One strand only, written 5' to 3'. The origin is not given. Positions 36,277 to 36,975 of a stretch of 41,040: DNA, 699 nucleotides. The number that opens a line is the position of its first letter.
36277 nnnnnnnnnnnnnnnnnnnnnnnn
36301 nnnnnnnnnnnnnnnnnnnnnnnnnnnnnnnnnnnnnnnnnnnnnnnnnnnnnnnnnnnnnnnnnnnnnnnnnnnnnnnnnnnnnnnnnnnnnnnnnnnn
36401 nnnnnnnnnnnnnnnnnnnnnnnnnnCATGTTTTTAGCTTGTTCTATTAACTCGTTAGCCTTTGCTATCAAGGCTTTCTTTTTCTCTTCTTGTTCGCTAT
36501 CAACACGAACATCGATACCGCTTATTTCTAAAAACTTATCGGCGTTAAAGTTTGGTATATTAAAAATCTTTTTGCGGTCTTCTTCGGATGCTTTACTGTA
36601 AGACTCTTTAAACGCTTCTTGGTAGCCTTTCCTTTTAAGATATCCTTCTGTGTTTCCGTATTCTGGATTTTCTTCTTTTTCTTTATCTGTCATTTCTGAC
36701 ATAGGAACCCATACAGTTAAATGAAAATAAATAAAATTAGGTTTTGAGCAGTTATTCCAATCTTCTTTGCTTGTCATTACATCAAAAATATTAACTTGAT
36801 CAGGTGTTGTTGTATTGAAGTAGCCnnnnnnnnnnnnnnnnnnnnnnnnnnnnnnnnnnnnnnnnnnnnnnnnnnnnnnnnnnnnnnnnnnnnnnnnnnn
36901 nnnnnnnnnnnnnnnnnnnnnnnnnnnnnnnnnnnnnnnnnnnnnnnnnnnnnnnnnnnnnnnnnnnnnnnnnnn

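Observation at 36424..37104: Tandem-repeat-encoded pentapeptide-repeat protein (possible DNA mimic) inside the ERF recombination module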

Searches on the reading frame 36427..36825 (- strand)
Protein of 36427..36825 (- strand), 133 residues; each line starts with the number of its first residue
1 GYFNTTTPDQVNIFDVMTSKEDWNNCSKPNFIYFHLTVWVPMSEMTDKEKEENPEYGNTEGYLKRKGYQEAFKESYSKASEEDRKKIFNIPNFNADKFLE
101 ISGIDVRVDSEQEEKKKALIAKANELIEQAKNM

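Call 8: search_dna_similar(query=window:36427-36825:-, collection=phages, mode=protein, max_rows=40, max_evalue=0.01, rows=spread)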
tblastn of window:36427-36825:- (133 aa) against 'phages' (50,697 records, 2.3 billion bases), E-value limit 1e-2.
Records with a match: 118; places in all: 118; records where one place covers at least 80% of the query: 1.
Best place of each record, by identity: <60% 118.
By first word of the organism name: Rheinheimera 115; Clostridioides 1; Roseobacter 1; Bacteriophage 1.
By host as written in the record: Rheinheimera sp. BAL341 115; Clostridioides difficile 1; Roseobacter sp. FZCC0198 1; - 1.
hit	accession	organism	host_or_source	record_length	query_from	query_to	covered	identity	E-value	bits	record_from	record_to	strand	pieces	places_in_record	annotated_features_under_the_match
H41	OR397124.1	Clostridioides phage AR1086-1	Clostridioides difficile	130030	1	106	80%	40.0%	2e-8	57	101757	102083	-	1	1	hypothetical protein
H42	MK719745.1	Rheinheimera phage vB_RspM_Barba28A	Rheinheimera sp. BAL341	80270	1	104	78%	30.8%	3e-7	54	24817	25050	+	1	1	pentapeptide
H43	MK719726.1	Rheinheimera phage vB_RspM_Barba16S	Rheinheimera sp. BAL341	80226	1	104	78%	30.8%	3e-7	53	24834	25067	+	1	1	pentapeptide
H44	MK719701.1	Rheinheimera phage vB_RspM_Barba1A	Rheinheimera sp. BAL341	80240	1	104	78%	30.8%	3e-7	53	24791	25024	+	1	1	pentapeptide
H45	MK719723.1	Rheinheimera phage vB_RspM_Barba14S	Rheinheimera sp. BAL341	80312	1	104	78%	30.8%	3e-7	53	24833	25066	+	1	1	pentapeptide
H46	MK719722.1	Rheinheimera phage vB_RspM_Barba14A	Rheinheimera sp. BAL341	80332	1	104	78%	30.8%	3e-7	53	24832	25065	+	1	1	pentapeptide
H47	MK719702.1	Rheinheimera phage vB_RspM_Barba1S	Rheinheimera sp. BAL341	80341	1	104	78%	30.8%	3e-7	53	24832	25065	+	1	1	pentapeptide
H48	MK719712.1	Rheinheimera phage vB_RspM_Barba7A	Rheinheimera sp. BAL341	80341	1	104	78%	30.8%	3e-7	53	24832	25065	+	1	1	pentapeptide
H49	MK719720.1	Rheinheimera phage vB_RspM_Barba12S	Rheinheimera sp. BAL341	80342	1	104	78%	30.8%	3e-7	53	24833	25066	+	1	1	pentapeptide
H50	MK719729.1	Rheinheimera phage vB_RspM_Barba18A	Rheinheimera sp. BAL341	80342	1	104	78%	30.8%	3e-7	53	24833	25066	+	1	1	pentapeptide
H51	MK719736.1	Rheinheimera phage vB_RspM_Barba22S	Rheinheimera sp. BAL341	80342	1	104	78%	30.8%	3e-7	53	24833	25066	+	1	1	pentapeptide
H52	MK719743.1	Rheinheimera phage vB_RspM_Barba26S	Rheinheimera sp. BAL341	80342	1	104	78%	30.8%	3e-7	53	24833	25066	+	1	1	pentapeptide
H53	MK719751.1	Rheinheimera phage vB_RspM_Barba32A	Rheinheimera sp. BAL341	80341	1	104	78%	30.8%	3e-7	53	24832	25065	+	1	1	pentapeptide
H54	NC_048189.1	Rheinheimera phage vB_RspM_Barba18A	Rheinheimera sp. BAL341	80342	1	104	78%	30.8%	3e-7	53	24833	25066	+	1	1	pentapeptide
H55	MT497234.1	Rheinheimera phage vB_RspM_barba_10-9G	Rheinheimera sp. BAL341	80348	1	104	78%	30.8%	3e-7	53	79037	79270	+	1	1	pentapeptide2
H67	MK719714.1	Rheinheimera phage Barba8S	Rheinheimera sp. BAL341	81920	1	104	78%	30.8%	3e-7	53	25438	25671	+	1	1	pentapeptide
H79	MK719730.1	Rheinheimera phage vB_RspM_Barba19A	Rheinheimera sp. BAL341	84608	1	104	78%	30.8%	3e-7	53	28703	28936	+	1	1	pentapeptide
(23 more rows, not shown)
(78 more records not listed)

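Call 10: find_homologous_proteins(query=window:36427-36825:-, max_evalue=0.001)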
Query window:36427-36825:- (133 aa): 94 proteins with E <= 0.001 among 120 candidates.
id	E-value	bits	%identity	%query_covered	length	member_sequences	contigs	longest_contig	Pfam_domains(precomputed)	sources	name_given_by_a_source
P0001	2.7e-82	291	100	100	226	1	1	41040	PF01469.25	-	-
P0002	4.8e-68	245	81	100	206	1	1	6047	PF01469.25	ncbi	-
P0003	3.7e-66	239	80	100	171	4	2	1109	PF01469.25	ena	-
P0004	1.9e-63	230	77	100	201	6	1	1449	PF01469.25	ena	-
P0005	4.2e-63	229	79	100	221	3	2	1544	PF01469.25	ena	-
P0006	4.5e-63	229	77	100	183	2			PF01469.25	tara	tara:strand:- start:3851 stop:4402 length:552 start_codon:yes stop_codon:yes gene_type:complete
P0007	5.6e-63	229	75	100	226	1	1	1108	PF01469.25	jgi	jgi:hypothetical protein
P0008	1.3e-62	227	76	100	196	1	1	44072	PF01469.25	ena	-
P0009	1.9e-61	224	74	100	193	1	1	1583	PF01469.25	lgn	-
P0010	3.0e-61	223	75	100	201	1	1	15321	PF01469.25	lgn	-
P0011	2.3e-60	220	74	100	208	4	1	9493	PF01469.25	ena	-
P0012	8.7e-58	212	73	100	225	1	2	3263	PF01469.25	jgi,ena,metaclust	metaclust:\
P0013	3.3e-57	210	71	100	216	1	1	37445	PF01469.25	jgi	jgi:hypothetical protein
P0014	5.4e-57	209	73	100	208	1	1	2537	PF01469.25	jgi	jgi:hypothetical protein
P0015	1.7e-55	205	73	96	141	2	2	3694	-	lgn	-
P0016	3.7e-55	203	71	96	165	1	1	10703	PF01469.25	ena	-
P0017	4.7e-55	203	70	100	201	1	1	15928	PF01469.25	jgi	jgi:hypothetical protein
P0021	3.7e-54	200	68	100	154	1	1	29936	PF01469.25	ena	-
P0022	2.2e-53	198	69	100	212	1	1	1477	PF01469.25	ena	-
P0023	2.3e-53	198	67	100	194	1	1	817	PF01469.25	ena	-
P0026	1.0e-52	196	67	100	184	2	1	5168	PF01469.25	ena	-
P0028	2.3e-52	194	65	100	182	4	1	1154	PF01469.25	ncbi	-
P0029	3.2e-52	194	67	100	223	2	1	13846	PF01469.25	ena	-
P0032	9.3e-51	189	67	100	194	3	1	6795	PF01469.25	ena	-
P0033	3.4e-50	187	67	100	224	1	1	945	PF01469.25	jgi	-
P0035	1.3e-49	185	65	89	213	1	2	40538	PF01469.25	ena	-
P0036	3.4e-49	184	64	100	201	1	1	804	PF01469.25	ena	-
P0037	7.9e-49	183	63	100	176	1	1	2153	PF01469.25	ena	-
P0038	2.7e-48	181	65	100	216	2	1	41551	PF01469.25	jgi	-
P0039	3.1e-47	178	63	98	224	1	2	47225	PF01469.25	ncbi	-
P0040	2.8e-45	171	61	100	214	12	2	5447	PF01469.25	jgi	-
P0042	6.6e-44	167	60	100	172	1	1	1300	PF01469.25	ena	-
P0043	1.8e-42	162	60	100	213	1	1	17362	PF01469.25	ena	-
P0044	3.3e-42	162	65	84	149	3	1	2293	PF01469.25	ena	-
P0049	1.8e-34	137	55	89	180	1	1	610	PF01469.25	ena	-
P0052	5.1e-33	132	50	100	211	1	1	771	PF01469.25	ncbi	-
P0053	1.4e-32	130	54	98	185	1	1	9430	PF01469.25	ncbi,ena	-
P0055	5.5e-32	129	48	100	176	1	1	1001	PF01469.25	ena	-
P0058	7.3e-30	122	96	43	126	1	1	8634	PF01469.25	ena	-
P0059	2.5e-29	120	54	80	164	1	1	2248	PF01469.25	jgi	jgi:hypothetical protein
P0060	3.9e-29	119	50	86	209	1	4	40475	PF01469.25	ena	-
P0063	2.3e-26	110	51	80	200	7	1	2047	PF01469.25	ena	-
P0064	2.4e-25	107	47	100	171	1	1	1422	PF01469.25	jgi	-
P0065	2.8e-25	107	50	80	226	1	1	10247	PF01469.25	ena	-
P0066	9.4e-25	105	43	95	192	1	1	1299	PF01469.25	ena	-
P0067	4.2e-24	103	49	80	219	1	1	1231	PF27195.1,PF01469.25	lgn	-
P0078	2.4e-16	78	44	86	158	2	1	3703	PF01469.25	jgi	jgi:hypothetical protein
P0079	4.4e-16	77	44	85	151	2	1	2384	PF01469.25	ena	-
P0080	5.3e-16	77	44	85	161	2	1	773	PF01469.25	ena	-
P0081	1.4e-15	76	45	78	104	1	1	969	-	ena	-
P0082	1.9e-15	75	45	64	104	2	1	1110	-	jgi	jgi:hypothetical protein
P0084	8.4e-15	73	40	86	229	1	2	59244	PF24703.3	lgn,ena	-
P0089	2.3e-12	65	43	64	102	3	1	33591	-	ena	-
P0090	3.2e-12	65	46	61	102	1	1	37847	-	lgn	-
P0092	1.2e-9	56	39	80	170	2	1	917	PF01469.25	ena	-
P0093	2.4e-8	52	40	80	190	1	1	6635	PF01469.25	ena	-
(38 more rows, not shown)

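Call 13: search_protein_families(library=pfam, proteins=[P0084, P0067, P0043, P0093, P0052], max_evalue=0.1)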
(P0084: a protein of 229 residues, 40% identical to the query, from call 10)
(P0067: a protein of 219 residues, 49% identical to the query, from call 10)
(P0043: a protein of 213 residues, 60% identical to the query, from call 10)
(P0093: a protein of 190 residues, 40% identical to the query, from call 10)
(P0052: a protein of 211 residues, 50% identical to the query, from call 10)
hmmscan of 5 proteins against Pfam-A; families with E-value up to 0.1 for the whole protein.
P0084 (229 aa): 2 families
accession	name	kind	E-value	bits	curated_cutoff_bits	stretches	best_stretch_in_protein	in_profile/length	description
PF24703.2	DUF7666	-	3.4e-16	59.9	27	1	1-93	1-91/95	Domain of unknown function (DUF7666)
PF01469.24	Pentapeptide_2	-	0.0041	17.4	26.4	1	98-120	6-28/40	Pentapeptide repeats (8 copies)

P0067 (219 aa): 1 family
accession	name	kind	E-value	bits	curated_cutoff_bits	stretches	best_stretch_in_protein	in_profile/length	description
PF01469.24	Pentapeptide_2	-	6e-08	32.9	26.4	1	76-113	2-39/40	Pentapeptide repeats (8 copies)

P0043 (213 aa): 1 family
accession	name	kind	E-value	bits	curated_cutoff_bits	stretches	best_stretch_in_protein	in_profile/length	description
PF01469.24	Pentapeptide_2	-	6.7e-06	26.3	26.4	2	27-63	3-39/40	Pentapeptide repeats (8 copies)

P0093 (190 aa): 1 family
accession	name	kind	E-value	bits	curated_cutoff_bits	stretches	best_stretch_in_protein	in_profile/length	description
PF01469.24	Pentapeptide_2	-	2.4e-14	53.4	26.4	2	8-45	2-39/40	Pentapeptide repeats (8 copies)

P0052 (211 aa): 1 family
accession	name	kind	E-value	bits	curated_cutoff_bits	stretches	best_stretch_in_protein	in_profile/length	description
PF01469.24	Pentapeptide_2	-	8.1e-24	83.7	26.4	3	6-43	2-39/40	Pentapeptide repeats (8 copies)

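Call 14: search_protein_families(library=ncbifam, proteins=[P0001, P0084], max_evalue=0.1)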
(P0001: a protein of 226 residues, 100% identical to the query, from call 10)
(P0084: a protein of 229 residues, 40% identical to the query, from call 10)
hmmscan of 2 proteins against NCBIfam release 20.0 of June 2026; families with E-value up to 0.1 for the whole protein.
P0001 (226 aa): 0 families

P0084 (229 aa): 0 families

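Call 15: search_protein_families(library=padloc, proteins=[P0001, P0084], max_evalue=0.1)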
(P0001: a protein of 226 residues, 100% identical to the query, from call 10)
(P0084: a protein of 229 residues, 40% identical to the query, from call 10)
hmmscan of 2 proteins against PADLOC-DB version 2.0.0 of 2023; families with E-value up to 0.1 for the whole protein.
P0001 (226 aa): 0 families

P0084 (229 aa): 0 families

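Call 18: find_encoding_contigs(protein=P0008, flank=6000, max_places=2)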
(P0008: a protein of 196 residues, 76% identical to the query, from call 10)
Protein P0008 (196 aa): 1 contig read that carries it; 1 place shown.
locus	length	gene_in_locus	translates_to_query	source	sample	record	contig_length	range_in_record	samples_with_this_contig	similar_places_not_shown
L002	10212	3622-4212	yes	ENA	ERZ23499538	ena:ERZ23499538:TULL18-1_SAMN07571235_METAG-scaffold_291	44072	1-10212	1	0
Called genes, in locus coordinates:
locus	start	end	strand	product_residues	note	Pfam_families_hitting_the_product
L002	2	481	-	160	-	?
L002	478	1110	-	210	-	-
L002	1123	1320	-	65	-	PF01381:HTH_3 (weak), PF13443:HTH_26 (weak)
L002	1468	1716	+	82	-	-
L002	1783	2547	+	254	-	PF06319:MmcB-like (weak)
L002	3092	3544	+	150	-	PF10544:T5orf172, PF13455:MUG113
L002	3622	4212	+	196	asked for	PF01469:Pentapeptide_2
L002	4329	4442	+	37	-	-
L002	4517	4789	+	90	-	PF12961:DUF3850, PF04266:ASCH (weak)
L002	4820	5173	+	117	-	-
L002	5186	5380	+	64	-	-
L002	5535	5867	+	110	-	-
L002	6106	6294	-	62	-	-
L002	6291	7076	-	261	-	-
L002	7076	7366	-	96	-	PF27050:Phage_P22_Y8K6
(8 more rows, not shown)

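Call 19: find_encoding_contigs(protein=P0039, flank=6000, max_places=2)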
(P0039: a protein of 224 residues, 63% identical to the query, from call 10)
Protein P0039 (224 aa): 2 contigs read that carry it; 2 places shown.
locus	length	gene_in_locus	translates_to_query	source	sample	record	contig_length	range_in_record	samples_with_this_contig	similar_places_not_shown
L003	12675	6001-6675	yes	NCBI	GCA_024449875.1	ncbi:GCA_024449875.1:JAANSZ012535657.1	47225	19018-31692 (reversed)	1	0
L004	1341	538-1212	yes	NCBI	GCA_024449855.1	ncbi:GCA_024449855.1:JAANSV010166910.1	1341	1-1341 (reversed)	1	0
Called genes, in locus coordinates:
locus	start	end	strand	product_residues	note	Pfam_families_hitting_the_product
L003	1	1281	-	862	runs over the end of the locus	PF09250:Prim-Pol, PF08707:PriCT_2 (weak), PF08706:D5_N, PF19263:DUF5906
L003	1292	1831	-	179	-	PF10544:T5orf172, PF13455:MUG113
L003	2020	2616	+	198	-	-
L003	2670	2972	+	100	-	PF13876:Phage_gp49_66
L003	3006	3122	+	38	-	-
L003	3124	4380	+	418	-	PF10926:DUF2800, PF12705:PDDEXK_1 (weak)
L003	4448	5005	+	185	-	PF10991:Enc34_ssDNA-bd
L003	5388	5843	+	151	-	-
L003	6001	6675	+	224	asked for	PF01469:Pentapeptide_2 (weak)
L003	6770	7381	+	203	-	-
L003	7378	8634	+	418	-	PF00534:Glycos_transf_1 (weak)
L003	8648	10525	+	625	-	PF18723:HMUDK_hel, PF00303:Thymidylat_synt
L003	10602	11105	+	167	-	PF12917:YfbR-like (weak)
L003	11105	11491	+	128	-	PF11753:DUF3310 (weak)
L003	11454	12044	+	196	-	PF22769:DCD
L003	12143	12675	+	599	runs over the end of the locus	-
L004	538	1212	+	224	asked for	PF01469:Pentapeptide_2 (weak)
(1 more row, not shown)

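Call 20: find_encoding_contigs(protein=P0084, flank=6000, max_places=2)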
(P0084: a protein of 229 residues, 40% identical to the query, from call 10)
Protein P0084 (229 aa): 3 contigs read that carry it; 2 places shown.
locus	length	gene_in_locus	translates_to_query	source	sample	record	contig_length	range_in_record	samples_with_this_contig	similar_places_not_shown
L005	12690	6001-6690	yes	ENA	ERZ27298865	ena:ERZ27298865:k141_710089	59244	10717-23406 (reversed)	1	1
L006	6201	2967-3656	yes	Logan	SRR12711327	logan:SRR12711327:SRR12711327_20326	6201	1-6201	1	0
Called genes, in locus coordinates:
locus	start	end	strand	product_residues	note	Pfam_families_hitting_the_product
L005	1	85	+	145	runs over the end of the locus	PF06356:DUF1064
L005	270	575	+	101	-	-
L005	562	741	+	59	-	-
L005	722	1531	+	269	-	-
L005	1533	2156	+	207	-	-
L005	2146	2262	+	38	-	-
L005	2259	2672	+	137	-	-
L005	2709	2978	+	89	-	-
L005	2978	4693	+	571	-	-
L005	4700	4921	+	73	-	-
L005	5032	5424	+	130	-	-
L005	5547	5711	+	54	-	-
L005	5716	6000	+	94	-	-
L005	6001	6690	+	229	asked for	PF24703:DUF7666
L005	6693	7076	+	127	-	-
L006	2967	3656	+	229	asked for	PF24703:DUF7666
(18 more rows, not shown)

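Call 21: find_encoding_contigs(protein=P0060, flank=6000, max_places=2)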
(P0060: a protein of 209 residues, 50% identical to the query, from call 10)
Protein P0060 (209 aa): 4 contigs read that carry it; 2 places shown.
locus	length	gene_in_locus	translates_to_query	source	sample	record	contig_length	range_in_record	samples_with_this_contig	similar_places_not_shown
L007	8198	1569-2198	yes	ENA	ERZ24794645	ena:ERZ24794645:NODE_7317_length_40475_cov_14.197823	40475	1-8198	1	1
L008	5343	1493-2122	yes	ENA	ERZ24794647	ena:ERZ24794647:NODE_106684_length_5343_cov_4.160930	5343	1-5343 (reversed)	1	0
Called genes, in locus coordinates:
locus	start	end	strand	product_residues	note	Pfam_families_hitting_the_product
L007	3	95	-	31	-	?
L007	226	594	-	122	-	PF08774:VRR_NUC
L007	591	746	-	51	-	-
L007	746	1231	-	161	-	PF13392:HNH_3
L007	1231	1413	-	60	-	-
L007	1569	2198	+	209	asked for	PF01469:Pentapeptide_2 (weak)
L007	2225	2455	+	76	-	-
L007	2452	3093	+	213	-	PF24703:DUF7666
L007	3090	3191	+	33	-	-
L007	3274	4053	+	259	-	PF04404:ERF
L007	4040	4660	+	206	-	PF09588:YqaJ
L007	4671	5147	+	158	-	-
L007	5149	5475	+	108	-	PF06147:DUF968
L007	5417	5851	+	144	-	-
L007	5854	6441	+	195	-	PF08299:Bac_DnaA_C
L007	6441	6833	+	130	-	PF08299:Bac_DnaA_C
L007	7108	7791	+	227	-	-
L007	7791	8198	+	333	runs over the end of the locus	PF06745:ATPase (faint), PF13481:AAA_25 (faint), PF03796:DnaB_C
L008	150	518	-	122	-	PF08774:VRR_NUC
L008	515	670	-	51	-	-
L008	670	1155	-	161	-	PF13392:HNH_3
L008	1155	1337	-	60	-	-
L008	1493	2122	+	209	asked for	PF01469:Pentapeptide_2 (weak)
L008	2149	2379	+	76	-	-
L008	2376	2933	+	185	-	PF24703:DUF7666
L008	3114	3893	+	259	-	PF04404:ERF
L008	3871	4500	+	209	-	PF09588:YqaJ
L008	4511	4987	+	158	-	-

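Call 22: find_encoding_contigs(protein=P0038, flank=6000, max_places=2)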
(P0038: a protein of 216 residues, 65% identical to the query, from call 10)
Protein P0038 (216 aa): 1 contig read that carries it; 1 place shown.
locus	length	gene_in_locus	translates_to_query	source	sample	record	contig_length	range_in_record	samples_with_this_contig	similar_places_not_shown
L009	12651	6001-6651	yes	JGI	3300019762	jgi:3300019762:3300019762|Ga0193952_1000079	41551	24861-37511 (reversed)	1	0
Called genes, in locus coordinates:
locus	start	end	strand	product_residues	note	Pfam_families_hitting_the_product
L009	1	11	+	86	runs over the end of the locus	-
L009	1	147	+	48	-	-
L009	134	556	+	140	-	-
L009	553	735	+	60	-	-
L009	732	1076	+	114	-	PF08291:Peptidase_M15_3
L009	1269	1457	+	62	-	-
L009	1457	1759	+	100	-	PF00196:GerE (weak)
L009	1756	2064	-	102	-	-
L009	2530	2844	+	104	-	PF09643:YopX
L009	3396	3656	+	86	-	-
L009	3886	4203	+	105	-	-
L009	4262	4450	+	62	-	-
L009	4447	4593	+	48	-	-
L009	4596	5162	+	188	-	-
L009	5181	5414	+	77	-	-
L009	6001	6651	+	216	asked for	PF01469:Pentapeptide_2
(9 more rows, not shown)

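Call 23: predict_structure(alignment_id=A1)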
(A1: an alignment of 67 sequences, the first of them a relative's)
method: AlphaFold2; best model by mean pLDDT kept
length: 226 residues; sequences in the alignment: 67
mean_pLDDT: 69.0   pTM: 0.50
mean pLDDT of the five models: 69.0, 68.3, 67.6, 67.3, 67.1
residues with pLDDT >= 90: 107; 70-90: 18; 50-70: 8; < 50: 93
segments of 3 or more residues with pLDDT < 50: 1-91
pLDDT, mean of each block of 10 residues (from residue 1): 37 37 39 38 37 36 35 32 38 57 89 95 96 97 96 97 96 95 93 93 75 94 94
secondary structure, 60 per line:
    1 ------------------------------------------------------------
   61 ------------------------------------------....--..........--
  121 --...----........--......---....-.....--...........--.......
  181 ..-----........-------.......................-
elements in order: E103-106 E109-112 H113-118 E130-134 H140-145 H149-152 E154-158 H161-171 H174-182 H188-195 H203-225

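Call 26: fold_search(model_id=the predicted structure, library=pdb)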
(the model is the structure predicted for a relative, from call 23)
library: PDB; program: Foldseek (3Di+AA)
matches with E <= 10: 14; with E <= 0.001: 0
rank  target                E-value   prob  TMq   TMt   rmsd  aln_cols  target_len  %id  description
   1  5ooe_A                5.6e+00  0.02  0.12  0.08  17.3       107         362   14  Cryo-EM structure of F-actin in complex with AppNHp (AMPPNP) (released 2018-06-13)
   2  7khi_D                6.3e+00  0.01  0.09  0.03  14.1        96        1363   11  Escherichia coli RNA polymerase and rrnBP1 promoter complex with DksA/ppGpp (released 2020-10-28)
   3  5c4a_A                7.7e+00  0.04  0.15  0.03   5.7        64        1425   11  Crystal structure of a transcribing RNA Polymerase II complex reveals a complete transcription bubble (released 2015-08-26)
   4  8fh3_A                7.7e+00  0.03  0.11  0.05   8.4        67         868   12  Human IFT-A complex structures provide molecular insights into ciliary transport (released 2023-02-22)
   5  8uxw_A                7.7e+00  0.02  0.17  0.10  16.4       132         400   11  Arp2/3 branch junction complex, ADP state (released 2024-01-31)
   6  8ru0_D                8.2e+00  0.02  0.12  0.08  16.6       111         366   13  Structure of the undecorated barbed end of F-actin. (released 2024-04-10)
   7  5msu_A                8.7e+00  0.02  0.09  0.05  11.7        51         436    8  Structure of the R domain of carboxylic acid reductase (CAR) from Mycobacterium marinum in complex with NADP, P21 form (released 2017-07-05)
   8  7bti_B                8.7e+00  0.01  0.10  0.06  17.9        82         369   16  Phalloidin bound F-actin complex (released 2020-05-20)
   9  5ipl_D                9.3e+00  0.01  0.09  0.03  11.6        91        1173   15  SigmaS-transcription initiation complex with 4-nt nascent RNA (released 2016-03-30)
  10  8rah_B                9.9e+00  0.03  0.10  0.07   8.1        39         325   26  Crystal structure of class Ie ribonucleotide reductase R2 subunit with post-translational modification of Y150 into a  (released 2024-12-11)
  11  4jkr_J                9.9e+00  0.01  0.11  0.03  11.6        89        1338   11  Crystal Structure of E. coli RNA Polymerase in complex with ppGpp (released 2013-05-15)
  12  6gov_Y                9.9e+00  0.01  0.08  0.02  11.2        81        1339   16  Structure of THE RNA POLYMERASE LAMBDA-BASED ANTITERMINATION COMPLEX (released 2019-02-13)
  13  5nwt_D                9.9e+00  0.01  0.11  0.03  11.0        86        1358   14  Crystal Structure of Escherichia coli RNA polymerase - Sigma54 Holoenzyme complex (released 2017-09-13)
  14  8t0l_J                9.9e+00  0.01  0.11  0.03  10.7        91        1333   12  E. coli Sw2/Snf2 ATPase RapA bound to both ADP-AlF3 and reconstituted E. coli RNA polymerase post-termination complex  (released 2025-04-02)

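Call 27: fold_search(model_id=the predicted structure, library=viral)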
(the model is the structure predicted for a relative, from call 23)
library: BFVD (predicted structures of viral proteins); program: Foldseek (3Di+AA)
matches with E <= 10: 5; with E <= 0.001: 2
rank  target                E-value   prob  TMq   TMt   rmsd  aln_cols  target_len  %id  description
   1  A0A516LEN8            6.2e-06  1.00  0.32  0.50   3.5       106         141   33  (no name in the UniProt tables at hand)
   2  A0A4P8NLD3            6.2e-06  1.00  0.31  0.22   2.6       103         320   27  Pentapeptide [Rheinheimera phage vB_RspM_Barba28A]
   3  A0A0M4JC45            4.0e+00  0.04  0.08  0.08  38.4        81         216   23  (no name in the UniProt tables at hand)
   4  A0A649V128            5.2e+00  0.01  0.14  0.06  14.0       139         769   15  (no name in the UniProt tables at hand)
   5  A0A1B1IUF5            6.7e+00  0.02  0.15  0.06  15.5       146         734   14  (no name in the UniProt tables at hand)

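Call 38: search_solved_structures(query=A2, max_evalue=10)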
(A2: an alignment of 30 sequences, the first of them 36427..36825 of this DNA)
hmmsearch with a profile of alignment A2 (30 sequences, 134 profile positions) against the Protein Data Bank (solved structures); distinct sequences matched with E-value up to 10: 2.
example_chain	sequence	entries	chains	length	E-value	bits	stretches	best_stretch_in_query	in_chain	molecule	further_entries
4l5e_A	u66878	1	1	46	0.6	13.3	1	75-110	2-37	Transcriptional regulator (NtrC family)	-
5v89_A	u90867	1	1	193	0.62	13.3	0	28-86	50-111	DCN1-like protein 4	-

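Call 42: get_annotated_region(hit=H42, flank=900)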
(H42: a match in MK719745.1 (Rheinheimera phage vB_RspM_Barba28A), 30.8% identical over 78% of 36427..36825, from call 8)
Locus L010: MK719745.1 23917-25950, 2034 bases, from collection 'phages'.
description: Rheinheimera phage vB_RspM_Barba28A, complete genome.
organism: Rheinheimera phage vB_RspM_Barba28A (NCBI taxid 2565675)
taxonomy: Viruses; Duplodnaviria; Heunggongvirae; Uroviricota; Caudoviricetes; Barbavirus; Barbavirus barba18A
host: Rheinheimera sp. BAL341; source: -; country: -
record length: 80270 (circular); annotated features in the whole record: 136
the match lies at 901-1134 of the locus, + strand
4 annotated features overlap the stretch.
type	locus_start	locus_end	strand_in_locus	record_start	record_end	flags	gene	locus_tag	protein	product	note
CDS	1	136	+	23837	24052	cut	-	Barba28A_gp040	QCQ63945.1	hypothetical protein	-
CDS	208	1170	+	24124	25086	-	-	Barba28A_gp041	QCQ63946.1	pentapeptide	annotation based on sequence similarity to NCBI CDB99514.1 and Pfam PF01469.18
CDS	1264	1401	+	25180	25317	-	-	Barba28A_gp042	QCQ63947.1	hypothetical protein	-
CDS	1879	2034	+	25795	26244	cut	-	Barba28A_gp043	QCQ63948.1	pentapeptide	annotation based on sequence similarity to Pfam PF00805.22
